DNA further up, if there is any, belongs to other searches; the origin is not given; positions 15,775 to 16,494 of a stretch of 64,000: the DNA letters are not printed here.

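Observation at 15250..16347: Fic/Doc-motif protein in the early region, with two small upstream partner genes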

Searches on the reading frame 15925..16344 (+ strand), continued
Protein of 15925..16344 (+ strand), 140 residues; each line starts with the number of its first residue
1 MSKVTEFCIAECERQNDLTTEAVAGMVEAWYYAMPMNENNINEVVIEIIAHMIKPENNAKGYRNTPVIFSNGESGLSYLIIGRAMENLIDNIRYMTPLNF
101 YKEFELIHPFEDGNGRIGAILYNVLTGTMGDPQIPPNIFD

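Call 37: search_solved_structures(query=A1, max_evalue=0.01, show_alignments=4)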
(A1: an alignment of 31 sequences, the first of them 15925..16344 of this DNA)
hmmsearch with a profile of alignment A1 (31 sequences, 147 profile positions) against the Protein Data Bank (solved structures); distinct sequences matched with E-value up to 0.01: 35.
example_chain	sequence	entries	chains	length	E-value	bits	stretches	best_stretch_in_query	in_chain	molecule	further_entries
6i7j_A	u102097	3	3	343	1.4e-12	50.5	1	18-132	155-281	Adenosine monophosphate-protein transferase FICD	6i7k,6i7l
6zmd_B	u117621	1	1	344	1.4e-12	50.5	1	18-132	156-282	Protein adenylyltransferase FICD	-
9yz5_A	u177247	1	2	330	3.9e-12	49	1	21-132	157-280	Protein adenylyltransferase FICD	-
4u0s_A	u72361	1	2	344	4.3e-12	48.9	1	21-132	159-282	Adenosine monophosphate-protein transferase FICD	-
6i7g_A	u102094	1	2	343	4.3e-12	48.9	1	21-132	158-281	Adenosine monophosphate-protein transferase FICD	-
4u04_A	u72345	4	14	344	4.3e-12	48.9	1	21-132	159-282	Adenosine monophosphate-protein transferase FICD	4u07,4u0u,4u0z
6i7h_A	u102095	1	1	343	4.6e-12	48.8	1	21-132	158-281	Adenosine monophosphate-protein transferase FICD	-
6i7i_A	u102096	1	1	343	4.7e-12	48.8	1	21-132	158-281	Adenosine monophosphate-protein transferase FICD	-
7b7z_A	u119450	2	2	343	1.5e-10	43.9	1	18-132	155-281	Protein adenylyltransferase FICD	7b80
4rgl_A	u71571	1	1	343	1.1e-09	41.2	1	64-124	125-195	Filamentation induced by cAMP protein Fic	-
4x2c_A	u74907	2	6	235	1.4e-09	40.8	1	77-126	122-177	Fic family protein putative filamentation induced by cAMP protein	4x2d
4x2e_A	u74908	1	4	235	1.4e-09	40.8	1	77-126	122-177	Fic family protein putative filamentation induced by cAMP protein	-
7cb8_A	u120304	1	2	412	5.2e-09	38.9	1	80-129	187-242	Fic-domain containing protein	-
5jj6_A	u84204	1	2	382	3.3e-08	36.3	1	24-134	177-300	Adenosine monophosphate-protein transferase FICD homolog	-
5jj7_A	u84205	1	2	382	3.5e-08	36.3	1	24-134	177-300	Adenosine monophosphate-protein transferase FICD homolog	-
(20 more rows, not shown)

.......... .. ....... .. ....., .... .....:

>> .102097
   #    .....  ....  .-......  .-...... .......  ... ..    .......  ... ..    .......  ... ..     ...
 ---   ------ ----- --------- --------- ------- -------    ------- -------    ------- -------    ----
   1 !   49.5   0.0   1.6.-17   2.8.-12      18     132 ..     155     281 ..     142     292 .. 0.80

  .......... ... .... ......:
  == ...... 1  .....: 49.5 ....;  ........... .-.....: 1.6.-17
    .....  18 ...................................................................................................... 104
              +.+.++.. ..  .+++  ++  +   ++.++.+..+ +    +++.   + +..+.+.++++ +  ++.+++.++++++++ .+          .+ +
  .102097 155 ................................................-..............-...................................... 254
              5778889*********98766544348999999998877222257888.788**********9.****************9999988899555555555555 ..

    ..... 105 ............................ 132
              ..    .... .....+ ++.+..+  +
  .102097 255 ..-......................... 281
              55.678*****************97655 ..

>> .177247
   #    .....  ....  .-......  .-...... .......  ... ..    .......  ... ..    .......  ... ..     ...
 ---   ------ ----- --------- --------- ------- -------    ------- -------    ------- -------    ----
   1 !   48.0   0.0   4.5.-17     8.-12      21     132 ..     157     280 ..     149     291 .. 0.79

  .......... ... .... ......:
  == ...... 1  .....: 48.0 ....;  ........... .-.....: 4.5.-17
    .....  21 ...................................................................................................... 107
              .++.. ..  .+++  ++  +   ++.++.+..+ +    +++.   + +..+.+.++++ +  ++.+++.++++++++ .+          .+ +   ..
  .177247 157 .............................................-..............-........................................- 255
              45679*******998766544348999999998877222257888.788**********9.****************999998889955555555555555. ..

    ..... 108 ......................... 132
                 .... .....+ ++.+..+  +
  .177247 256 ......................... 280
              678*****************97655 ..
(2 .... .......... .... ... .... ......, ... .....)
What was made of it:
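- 16111..16149 (+): Invariant Arg63 and the beta-hairpin flap (aa 63-75, '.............'), the predicted target dock. The stretch aligns to FICD '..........' (call 37).
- Checked: The family profile matches FICD at E 1.4e-12 (call 37).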

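Call 38: predict_structure(alignment_id=A1)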
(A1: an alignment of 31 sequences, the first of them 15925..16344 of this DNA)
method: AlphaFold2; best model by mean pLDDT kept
length: 140 residues; sequences in the alignment: 31
mean_pLDDT: 96.7   pTM: 0.91
mean pLDDT of the five models: 96.7, 96.7, 96.6, 96.5, 96.4
residues with pLDDT >= 90: 133; 70-90: 7; 50-70: 0; < 50: 0
segments of 3 or more residues with pLDDT < 50: none
pLDDT, mean of each block of 10 residues (from residue 1): 95 96 98 98 98 98 95 95 98 98 98 98 98 91
secondary structure, 60 per line:
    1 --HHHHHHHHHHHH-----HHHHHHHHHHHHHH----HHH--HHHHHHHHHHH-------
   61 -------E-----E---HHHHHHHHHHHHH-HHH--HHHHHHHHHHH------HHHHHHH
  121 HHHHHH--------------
elements in order: H3-14 H20-33 H43-53 H78-90 H97-107 H114-126
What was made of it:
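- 15931..15969 (+): N-terminal helix (aa 3-14) plus Gln15. It is homologous to the class II inhibitory helix alpha-inh. The family motif is E11-C-x-R-Q15 in place of S-x-x-x-E-G. The helix limits come from the AF2 model (call 38).
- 16111..16149 (+): Beta bridges are at residues 68 and 74 in the model (call 38).
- On Fic/Fido superfamily (Pfam PF02661): AF2 model pLDDT 96.7 with six helices (call 38).
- On Canonical AMPylating Fic (signature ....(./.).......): Beta bridges at residues 68 and 74 in the model (call 38).
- On Doc family: The flap and N-terminal helices are present (call 38).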

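Call 41: fold_search(model_id=the predicted structure, library=pdb)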
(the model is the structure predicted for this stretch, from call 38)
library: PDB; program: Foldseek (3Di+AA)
matches with E <= 10: 146; with E <= 0.001: 29
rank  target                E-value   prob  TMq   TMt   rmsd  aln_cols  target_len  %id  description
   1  6i7i                  2.8e-05  1.00  0.68  0.31   6.3       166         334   19  Crystal structure of dimeric FICD mutant K256A complexed with MgATP (released 2019-09-25)
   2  7b7z_A                4.9e-05  1.00  0.67  0.30   6.3       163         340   18  DeAMPylation complex of monomeric FICD and AMPylated BiP (state 1) (released 2021-07-07)
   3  9yz5_A                4.9e-05  1.00  0.65  0.30   5.6       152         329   20  human FicD bound with farnesyl pyrophosphate (released 2026-02-25)
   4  4u0u_A                5.7e-05  1.00  0.66  0.30   6.4       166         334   20  Wild type eukaryotic fic domain containing protein with ADP (released 2014-12-10)
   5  6i7h                  6.8e-05  1.00  0.65  0.31   6.4       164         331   20  Crystal structure of dimeric FICD mutant K256S (released 2019-09-25)
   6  4u04_A                8.4e-05  1.00  0.67  0.33   6.2       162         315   19  Structure of a eukaryotic fic domain containing protein (released 2014-12-10)
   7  4u0z_B                8.4e-05  1.00  0.66  0.31   6.5       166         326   20  Eukaryotic Fic Domain containing protein with bound APCPP (released 2014-12-10)
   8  6i7l                  8.4e-05  1.00  0.66  0.30   6.5       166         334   20  Crystal structure of monomeric FICD mutant L258D complexed with MgAMP-PNP (released 2019-09-25)
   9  6i7g_B                8.4e-05  1.00  0.65  0.30   6.4       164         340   20  Crystal structure of dimeric wild type FICD complexed with ATP (released 2019-09-25)
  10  4u0z_G                1.0e-04  1.00  0.66  0.31   5.8       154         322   20  Eukaryotic Fic Domain containing protein with bound APCPP (released 2014-12-10)
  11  4u07_A                1.1e-04  1.00  0.67  0.32   6.3       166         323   20  ATP bound to eukaryotic FIC domain containing protein (released 2014-12-10)
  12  4u0z_H                1.1e-04  1.00  0.66  0.32   5.8       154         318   20  Eukaryotic Fic Domain containing protein with bound APCPP (released 2014-12-10)
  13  4u0z_D                1.1e-04  1.00  0.66  0.31   5.8       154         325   20  Eukaryotic Fic Domain containing protein with bound APCPP (released 2014-12-10)
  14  4u0z_E                1.1e-04  1.00  0.66  0.31   5.8       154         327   20  Eukaryotic Fic Domain containing protein with bound APCPP (released 2014-12-10)
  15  4u0z_C                1.1e-04  1.00  0.66  0.31   5.8       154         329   20  Eukaryotic Fic Domain containing protein with bound APCPP (released 2014-12-10)
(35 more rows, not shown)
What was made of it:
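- On Fic/Fido superfamily (Pfam PF02661): Foldseek gives probability 1.0 and TM (query) 0.6-0.73 to FICD, CdFic, IbpA-Fic2 and NmFic (call 41).
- Closest known: Class II Fic AMP-transferases. Same: Same fold and best structural and profile matches (calls 37, 41).
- Checked: The AF2 model has pLDDT 96.7 and pTM 0.91 (call 38), and Foldseek gives probability 1.0 to FICD, SoFic and NmFic (call 41).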

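Call 42: fold_search(model_id=the predicted structure, library=viral)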
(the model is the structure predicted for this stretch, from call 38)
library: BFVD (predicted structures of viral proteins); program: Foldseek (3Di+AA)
matches with E <= 10: 112; with E <= 0.001: 2
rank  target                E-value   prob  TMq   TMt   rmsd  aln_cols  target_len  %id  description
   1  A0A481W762            1.6e-04  1.00  0.66  0.34   7.2       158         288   18  Fic family protein [Fusobacterium phage Fnu1]
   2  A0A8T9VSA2            5.4e-04  1.00  0.55  0.43   5.7       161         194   16  (no name in the UniProt tables at hand)
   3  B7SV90                2.8e-03  1.00  0.65  0.44   4.0       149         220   22  FIC protein-like protein [Oryctes rhinoceros nudivirus]
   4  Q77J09                3.0e-03  1.00  0.60  0.36   5.3       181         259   15  Wsv406 [White spot syndrome virus (isolate Shrimp/China/Tongan/1996)]
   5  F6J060                5.8e-03  1.00  0.66  0.19   4.1       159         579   16  (no name in the UniProt tables at hand)
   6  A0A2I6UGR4            9.8e-02  0.99  0.34  0.47   2.9        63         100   33  Fido domain-containing protein [Salinibacter phage M8CRM-1]
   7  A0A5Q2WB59            9.9e-01  0.08  0.20  0.17  11.6       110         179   24  (no name in the UniProt tables at hand)
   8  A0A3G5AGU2            1.3e+00  0.11  0.23  0.13  10.3       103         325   18  Ankyrin repeat protein [Hyperionvirus sp.]
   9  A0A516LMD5            1.5e+00  0.09  0.23  0.19  12.4        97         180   16  (no name in the UniProt tables at hand)
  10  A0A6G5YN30            1.5e+00  0.04  0.17  0.07  12.9       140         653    9  (no name in the UniProt tables at hand)
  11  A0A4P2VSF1            2.0e+00  0.06  0.21  0.10  17.0       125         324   16  (no name in the UniProt tables at hand)
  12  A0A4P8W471            2.0e+00  0.04  0.19  0.11  13.8       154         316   11  (no name in the UniProt tables at hand)
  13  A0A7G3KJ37            2.4e+00  0.03  0.18  0.05  15.1       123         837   16  RdRp (Fragment) [Phakopsora virgavirus A]
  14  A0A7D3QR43            2.5e+00  0.05  0.23  0.14  12.2       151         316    9  (no name in the UniProt tables at hand)
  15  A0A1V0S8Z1            2.7e+00  0.13  0.32  0.42   6.4       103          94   14  Uncharacterized protein [Catovirus CTV1]
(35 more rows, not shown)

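Call 43: search_protein_representatives(alignment_id=A1)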
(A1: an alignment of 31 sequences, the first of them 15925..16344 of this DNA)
Query: 31 sequences, 147 profile positions. Proteins with E-value up to 0.001 (for the whole library): 11488; up to 1e-10: 1707; up to 1e-30: 432. The best 150 are listed.
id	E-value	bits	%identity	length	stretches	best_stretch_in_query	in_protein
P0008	1.1e-53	196.9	-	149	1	3-145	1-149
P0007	5.4e-53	194.6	-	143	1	4-145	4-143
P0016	1.8e-47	176.7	-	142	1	4-145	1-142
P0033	1.2e-46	174.1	-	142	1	4-144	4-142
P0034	1.3e-45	170.7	-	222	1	4-145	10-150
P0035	1.7e-45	170.3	-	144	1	3-143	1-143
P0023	3.9e-45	169.2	-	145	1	2-146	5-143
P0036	2.8e-44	166.4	-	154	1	5-144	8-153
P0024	4.3e-44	165.8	-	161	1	4-146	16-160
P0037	5.8e-44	165.3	-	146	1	5-146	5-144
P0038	7.5e-44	165.0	-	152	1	3-143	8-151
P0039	1.3e-43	164.2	-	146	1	3-145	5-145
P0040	1.7e-43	163.8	-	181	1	4-145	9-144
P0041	2.5e-43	163.3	-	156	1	4-146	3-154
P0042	2.6e-43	163.2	-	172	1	4-144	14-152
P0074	2.2e-40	153.7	-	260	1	4-145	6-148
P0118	8.9e-39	148.5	-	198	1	4-145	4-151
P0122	1.1e-38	148.2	-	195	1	5-146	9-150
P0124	1.2e-38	148.0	-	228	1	3-144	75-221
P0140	3.4e-38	146.6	-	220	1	3-144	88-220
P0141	4.0e-38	146.4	-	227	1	3-145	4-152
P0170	3.6e-37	143.3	-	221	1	3-144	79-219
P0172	4.3e-37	143.0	-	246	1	5-145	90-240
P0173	4.3e-37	143.0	-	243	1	8-145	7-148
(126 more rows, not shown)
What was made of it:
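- Family: at least 432 representatives at E <= 1e-30, nearly all 140-165 aa and matching end to end (call 43).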

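Call 58: find_related_loci(query=A1, collection=viral_contigs, flank=4000)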
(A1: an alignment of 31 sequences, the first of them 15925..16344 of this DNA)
Query A1 (140 aa) in viral_contigs; peptide patterns used: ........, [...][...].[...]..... (x = any residue, [..] = any of these).
599 stretches matched a pattern (row limit reached: there are more); 248 encode a relative of the query (tblastn E <= 1e-3); the best 80 are kept; 80 distinct loci.
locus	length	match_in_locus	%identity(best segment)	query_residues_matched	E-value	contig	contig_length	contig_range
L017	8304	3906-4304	36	6-139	6e-21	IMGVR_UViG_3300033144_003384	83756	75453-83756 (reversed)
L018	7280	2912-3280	35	10-133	3e-20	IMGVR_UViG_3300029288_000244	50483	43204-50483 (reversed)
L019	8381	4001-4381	37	11-139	2e-19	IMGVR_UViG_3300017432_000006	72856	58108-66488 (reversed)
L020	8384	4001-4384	40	11-125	4e-19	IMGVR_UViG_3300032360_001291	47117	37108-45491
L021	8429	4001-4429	33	3-138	3e-18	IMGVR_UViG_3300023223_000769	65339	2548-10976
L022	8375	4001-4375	36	11-139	1e-18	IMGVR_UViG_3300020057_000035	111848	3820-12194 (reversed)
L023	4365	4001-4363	34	3-126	2e-18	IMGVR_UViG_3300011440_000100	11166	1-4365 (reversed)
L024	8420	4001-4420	33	4-139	8e-18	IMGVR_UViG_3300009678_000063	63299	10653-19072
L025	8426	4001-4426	35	3-137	8e-18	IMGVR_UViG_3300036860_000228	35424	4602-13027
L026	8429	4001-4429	33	4-139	1e-17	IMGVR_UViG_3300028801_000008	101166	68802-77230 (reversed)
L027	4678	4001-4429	33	4-139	1e-17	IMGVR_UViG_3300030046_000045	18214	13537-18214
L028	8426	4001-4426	35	4-139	1e-17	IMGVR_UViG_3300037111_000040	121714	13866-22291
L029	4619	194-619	31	4-139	4e-17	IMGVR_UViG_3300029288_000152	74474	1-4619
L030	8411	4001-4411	30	4-140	9e-17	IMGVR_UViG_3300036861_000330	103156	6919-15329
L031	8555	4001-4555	27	4-139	3e-16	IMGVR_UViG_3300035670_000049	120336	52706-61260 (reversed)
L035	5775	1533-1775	40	61-140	3e-13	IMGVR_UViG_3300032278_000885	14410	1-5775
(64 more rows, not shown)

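Call 63: search_protein_families(library=pfam, proteins=[L020:20-4459:+, L035:9-5159:+], max_evalue=0.01)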
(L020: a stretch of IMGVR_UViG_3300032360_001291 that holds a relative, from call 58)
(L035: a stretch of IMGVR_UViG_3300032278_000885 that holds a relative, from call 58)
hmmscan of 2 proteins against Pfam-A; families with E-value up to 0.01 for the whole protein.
L020:20-4459:+ (1480 aa): 5 families
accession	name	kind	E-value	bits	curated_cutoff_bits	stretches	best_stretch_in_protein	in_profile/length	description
PF00805.28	Pentapeptide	-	2.6e-37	126.4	20.2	6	369-407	2-40/40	Pentapeptide repeats (8 copies)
PF13576.12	Pentapeptide_3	-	6.1e-14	52.4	27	2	325-366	1-45/48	Pentapeptide repeats (9 copies)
PF13599.13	Pentapeptide_4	-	1.1e-13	51.4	38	3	324-394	7-77/78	Pentapeptide repeat region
PF02661.23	Fic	-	4.4e-09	37.5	24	1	1370-1454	2-91/93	Fic/DOC family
PF25296.1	Decapeptide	-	0.0045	17.3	45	0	336-404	3-71/74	Decapeptide repeat region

L035:9-5159:+ (1717 aa): 1 family
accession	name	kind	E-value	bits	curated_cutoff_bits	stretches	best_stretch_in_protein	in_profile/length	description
PF02661.23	Fic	-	5.4e-09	37.2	24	1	480-574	2-92/93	Fic/DOC family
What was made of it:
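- Tried and rejected: One giant viral protein combines pentapeptide repeats with a C-terminal mini-Fic (call 63), which is suggestive at most.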
